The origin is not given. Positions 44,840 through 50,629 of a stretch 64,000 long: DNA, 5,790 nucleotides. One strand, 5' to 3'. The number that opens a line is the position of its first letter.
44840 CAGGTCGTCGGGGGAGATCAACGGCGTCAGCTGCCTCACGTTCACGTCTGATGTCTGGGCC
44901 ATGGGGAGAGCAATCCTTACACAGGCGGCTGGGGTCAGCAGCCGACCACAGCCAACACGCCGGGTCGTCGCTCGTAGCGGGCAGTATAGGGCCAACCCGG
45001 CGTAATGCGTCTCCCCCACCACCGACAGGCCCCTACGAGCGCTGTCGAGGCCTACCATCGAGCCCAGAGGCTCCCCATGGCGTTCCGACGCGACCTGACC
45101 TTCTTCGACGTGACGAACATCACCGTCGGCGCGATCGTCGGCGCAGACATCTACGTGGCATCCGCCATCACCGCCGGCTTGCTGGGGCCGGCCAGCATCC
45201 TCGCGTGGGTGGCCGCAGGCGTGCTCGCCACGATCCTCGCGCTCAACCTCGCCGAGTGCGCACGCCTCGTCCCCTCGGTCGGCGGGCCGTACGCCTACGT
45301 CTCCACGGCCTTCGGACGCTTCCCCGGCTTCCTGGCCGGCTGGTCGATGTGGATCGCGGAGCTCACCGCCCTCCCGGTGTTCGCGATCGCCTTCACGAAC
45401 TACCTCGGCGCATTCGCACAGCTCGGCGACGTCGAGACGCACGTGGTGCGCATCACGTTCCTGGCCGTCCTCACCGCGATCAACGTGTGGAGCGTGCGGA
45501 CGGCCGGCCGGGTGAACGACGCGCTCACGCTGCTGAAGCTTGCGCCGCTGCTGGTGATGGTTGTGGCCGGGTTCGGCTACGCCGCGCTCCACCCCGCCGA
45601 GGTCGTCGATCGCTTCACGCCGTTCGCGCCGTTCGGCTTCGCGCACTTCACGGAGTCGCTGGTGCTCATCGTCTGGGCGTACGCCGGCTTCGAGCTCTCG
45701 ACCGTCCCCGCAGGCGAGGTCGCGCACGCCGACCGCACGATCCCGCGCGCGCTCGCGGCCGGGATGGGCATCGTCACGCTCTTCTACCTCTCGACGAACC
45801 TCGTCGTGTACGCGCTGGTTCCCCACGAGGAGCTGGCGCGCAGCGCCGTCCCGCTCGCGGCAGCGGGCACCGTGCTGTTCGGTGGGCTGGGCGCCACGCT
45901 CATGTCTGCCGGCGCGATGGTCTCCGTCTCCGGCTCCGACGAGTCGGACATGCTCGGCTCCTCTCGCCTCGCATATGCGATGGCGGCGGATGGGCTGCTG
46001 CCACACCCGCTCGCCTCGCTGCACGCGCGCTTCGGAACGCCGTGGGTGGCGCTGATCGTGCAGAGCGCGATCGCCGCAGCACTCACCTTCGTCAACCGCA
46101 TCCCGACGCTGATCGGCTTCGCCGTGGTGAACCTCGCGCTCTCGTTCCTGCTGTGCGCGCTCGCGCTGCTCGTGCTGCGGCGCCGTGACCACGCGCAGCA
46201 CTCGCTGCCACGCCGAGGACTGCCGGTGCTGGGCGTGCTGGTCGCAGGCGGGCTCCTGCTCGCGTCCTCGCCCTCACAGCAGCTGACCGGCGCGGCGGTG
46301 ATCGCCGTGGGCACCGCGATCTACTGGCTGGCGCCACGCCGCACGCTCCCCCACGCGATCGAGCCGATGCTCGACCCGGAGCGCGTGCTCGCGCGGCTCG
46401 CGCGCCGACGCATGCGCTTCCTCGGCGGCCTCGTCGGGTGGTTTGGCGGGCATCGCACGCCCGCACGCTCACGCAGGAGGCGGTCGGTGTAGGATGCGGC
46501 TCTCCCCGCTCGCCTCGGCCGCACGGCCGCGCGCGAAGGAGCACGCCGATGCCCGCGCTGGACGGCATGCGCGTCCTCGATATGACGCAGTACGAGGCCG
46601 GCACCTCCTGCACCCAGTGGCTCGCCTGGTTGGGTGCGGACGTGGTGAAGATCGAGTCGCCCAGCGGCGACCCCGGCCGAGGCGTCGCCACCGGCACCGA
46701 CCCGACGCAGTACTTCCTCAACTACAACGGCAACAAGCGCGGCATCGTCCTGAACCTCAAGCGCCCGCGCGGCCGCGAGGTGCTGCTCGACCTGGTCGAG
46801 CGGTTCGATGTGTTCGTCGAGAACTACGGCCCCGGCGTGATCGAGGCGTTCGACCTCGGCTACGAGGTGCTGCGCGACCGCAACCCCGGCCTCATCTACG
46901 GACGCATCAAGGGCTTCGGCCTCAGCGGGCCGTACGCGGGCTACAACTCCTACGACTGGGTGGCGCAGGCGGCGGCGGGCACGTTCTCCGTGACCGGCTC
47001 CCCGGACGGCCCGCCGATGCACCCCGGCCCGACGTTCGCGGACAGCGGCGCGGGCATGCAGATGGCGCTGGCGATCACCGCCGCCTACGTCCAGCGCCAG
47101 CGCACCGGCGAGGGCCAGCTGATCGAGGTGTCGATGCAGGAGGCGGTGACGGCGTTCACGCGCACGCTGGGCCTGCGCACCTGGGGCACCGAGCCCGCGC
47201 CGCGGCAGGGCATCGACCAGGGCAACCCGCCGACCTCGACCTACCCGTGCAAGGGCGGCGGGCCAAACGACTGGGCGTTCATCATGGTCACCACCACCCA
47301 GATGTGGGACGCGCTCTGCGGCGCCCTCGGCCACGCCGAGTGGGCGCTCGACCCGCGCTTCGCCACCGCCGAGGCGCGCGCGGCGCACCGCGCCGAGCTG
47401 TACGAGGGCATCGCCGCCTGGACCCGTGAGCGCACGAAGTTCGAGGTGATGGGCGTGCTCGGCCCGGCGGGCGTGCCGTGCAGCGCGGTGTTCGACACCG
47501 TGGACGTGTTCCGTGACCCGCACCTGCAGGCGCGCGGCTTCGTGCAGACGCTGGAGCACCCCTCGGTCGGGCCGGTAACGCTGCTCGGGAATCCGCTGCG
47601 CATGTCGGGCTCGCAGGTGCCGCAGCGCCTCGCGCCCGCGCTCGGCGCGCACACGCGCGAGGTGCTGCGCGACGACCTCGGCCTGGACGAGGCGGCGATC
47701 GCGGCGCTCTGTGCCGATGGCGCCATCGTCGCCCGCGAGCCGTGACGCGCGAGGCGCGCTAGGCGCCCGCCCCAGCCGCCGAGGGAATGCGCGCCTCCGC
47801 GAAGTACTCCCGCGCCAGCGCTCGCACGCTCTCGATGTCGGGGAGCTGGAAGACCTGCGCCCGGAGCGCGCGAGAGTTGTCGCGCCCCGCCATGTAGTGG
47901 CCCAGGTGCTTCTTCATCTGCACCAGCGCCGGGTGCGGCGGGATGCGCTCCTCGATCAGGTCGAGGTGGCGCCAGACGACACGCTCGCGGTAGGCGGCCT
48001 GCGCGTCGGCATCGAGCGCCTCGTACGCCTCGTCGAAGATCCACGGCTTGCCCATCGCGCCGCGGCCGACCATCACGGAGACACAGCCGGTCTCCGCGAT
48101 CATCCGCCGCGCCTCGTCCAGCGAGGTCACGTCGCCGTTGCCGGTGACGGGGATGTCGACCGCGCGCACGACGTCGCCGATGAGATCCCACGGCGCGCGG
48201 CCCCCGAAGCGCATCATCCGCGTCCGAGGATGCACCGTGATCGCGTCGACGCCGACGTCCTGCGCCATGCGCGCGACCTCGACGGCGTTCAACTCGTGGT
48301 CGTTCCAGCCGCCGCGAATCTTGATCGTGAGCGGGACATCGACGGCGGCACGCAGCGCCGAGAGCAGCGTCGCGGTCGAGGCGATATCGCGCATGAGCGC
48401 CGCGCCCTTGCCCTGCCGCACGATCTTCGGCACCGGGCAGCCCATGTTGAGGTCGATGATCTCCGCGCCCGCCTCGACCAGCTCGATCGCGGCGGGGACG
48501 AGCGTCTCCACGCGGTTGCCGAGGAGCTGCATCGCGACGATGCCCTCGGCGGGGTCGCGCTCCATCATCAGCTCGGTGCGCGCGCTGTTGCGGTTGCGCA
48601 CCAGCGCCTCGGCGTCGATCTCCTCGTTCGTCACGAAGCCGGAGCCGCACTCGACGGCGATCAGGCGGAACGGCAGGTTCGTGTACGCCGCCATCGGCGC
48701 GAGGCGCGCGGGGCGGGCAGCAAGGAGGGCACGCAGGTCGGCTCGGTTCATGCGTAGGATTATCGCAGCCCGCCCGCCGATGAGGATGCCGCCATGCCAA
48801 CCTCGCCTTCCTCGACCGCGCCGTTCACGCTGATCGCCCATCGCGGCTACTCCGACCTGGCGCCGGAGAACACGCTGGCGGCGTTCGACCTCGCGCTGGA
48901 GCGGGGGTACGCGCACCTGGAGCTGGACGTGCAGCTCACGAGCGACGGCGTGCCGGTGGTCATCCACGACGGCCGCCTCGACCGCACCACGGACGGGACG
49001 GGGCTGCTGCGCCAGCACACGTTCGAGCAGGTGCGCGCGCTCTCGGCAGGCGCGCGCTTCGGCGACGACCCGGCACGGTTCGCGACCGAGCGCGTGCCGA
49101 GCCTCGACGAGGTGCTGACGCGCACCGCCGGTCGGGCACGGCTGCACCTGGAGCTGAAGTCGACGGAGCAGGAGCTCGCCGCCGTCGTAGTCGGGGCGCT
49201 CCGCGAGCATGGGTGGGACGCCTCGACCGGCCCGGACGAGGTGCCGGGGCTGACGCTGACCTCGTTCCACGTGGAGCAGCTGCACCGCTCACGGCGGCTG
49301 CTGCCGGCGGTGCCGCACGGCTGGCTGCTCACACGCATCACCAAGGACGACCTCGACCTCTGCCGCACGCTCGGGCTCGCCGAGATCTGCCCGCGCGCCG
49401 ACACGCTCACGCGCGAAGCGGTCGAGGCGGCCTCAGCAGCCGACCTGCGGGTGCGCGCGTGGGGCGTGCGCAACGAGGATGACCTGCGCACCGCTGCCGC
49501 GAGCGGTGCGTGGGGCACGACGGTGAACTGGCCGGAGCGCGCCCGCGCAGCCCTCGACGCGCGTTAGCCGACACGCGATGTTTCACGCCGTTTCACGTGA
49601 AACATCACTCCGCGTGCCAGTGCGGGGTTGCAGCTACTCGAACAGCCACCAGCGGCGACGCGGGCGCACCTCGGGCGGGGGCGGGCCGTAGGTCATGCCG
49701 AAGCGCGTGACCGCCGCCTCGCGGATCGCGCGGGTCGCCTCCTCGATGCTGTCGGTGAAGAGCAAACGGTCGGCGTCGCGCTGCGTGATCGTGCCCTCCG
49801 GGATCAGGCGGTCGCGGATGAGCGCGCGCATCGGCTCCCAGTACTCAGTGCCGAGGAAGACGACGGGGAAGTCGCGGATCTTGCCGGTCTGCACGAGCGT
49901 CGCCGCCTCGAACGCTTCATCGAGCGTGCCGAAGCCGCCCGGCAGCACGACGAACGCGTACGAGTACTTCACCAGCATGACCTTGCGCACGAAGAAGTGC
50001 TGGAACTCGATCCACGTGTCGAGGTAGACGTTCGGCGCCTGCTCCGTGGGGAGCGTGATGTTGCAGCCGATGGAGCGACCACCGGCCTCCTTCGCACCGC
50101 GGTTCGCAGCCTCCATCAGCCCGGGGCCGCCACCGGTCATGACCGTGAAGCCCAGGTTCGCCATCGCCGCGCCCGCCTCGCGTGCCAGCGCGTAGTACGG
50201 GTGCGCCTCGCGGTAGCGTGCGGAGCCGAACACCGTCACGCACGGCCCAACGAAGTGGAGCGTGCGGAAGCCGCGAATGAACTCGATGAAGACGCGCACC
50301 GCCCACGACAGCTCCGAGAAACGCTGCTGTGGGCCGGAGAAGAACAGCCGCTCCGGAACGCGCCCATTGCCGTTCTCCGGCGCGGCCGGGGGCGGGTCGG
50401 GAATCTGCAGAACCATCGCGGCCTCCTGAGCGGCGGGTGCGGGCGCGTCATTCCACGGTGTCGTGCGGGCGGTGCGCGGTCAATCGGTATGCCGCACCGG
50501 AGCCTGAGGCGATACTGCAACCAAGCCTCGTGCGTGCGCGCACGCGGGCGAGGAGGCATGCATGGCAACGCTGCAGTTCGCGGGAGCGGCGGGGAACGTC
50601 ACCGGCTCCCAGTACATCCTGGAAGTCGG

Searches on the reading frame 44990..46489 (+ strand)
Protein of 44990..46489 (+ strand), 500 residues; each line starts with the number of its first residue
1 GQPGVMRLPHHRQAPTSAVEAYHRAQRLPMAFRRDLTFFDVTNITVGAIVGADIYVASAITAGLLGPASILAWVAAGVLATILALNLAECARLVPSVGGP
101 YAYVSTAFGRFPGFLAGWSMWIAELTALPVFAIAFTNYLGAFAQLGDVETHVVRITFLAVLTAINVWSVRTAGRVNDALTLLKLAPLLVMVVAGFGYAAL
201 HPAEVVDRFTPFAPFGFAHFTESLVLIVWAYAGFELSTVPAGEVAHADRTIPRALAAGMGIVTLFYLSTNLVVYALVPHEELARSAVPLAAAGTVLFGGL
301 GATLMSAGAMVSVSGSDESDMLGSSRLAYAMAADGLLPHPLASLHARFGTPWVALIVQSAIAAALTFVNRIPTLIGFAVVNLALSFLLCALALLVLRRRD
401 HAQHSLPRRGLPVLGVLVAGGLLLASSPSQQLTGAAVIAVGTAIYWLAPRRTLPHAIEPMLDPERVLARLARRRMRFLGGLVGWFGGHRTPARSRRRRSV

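Call 18: search_protein_families(library=pfam, proteins=[window:44990-46489:+])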
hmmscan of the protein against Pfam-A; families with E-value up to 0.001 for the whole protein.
window:44990-46489:+ (500 aa): 2 families
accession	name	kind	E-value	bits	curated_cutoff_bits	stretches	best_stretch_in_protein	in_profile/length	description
PF13520.12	AA_permease_2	-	2.6e-55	188.5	27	1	36-417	1-392/427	Amino acid permease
PF00324.27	AA_permease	-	3.2e-34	118.9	24.6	1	41-394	2-379/470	Amino acid permease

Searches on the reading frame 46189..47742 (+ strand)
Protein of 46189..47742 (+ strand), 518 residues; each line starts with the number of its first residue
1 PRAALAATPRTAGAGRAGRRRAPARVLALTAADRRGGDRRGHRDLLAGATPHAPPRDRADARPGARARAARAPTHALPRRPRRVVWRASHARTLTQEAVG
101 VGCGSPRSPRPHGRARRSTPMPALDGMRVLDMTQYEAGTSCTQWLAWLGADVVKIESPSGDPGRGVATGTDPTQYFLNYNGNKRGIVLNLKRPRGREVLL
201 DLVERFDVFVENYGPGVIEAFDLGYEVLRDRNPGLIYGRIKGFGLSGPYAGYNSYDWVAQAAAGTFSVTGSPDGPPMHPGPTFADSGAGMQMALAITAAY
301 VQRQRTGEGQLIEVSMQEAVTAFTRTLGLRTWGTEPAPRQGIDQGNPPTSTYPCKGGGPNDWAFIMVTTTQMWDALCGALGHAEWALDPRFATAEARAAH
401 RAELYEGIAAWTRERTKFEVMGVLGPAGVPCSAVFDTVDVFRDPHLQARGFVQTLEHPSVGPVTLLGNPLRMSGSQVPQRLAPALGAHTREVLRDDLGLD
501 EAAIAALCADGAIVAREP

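Call 18: search_protein_families(library=pfam, proteins=[window:46189-47742:+])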
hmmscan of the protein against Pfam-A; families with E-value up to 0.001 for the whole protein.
window:46189-47742:+ (518 aa): 1 family
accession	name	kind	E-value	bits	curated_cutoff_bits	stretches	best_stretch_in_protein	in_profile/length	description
PF02515.22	CoA_transf_3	-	2.6e-110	369.4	23.3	1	124-489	1-366/366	CoA-transferase family III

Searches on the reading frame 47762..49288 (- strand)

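Call 18: search_protein_families(library=pfam, proteins=[window:47762-49288:-])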
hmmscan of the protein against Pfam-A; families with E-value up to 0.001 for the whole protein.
window:47762-49288:- (509 aa): 1 family
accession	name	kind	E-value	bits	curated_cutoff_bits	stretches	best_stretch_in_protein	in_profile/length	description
PF01207.24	Dus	-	9.2e-72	242.2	20.4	1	196-491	2-301/311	Dihydrouridine synthase (Dus)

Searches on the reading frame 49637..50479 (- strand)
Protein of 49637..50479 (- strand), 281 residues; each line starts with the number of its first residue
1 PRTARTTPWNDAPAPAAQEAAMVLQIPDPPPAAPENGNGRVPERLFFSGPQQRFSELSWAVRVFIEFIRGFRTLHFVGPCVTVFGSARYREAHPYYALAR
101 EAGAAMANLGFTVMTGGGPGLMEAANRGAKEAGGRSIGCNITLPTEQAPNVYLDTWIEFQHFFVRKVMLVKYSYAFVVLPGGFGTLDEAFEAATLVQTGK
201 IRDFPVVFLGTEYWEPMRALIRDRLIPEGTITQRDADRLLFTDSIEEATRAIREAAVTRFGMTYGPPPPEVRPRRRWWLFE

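Call 18: search_protein_families(library=pfam, proteins=[window:49637-50479:-])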
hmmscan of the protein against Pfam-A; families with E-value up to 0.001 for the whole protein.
window:49637-50479:- (281 aa): 2 families
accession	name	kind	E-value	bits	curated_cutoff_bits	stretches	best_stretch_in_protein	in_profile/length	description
PF03641.19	Lysine_decarbox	-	4.7e-32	111.4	27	1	122-251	1-130/131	Possible lysine decarboxylase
PF18306.6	LDcluster4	-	5e-18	65.6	26.3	1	81-193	4-114/151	SLOG cluster4 family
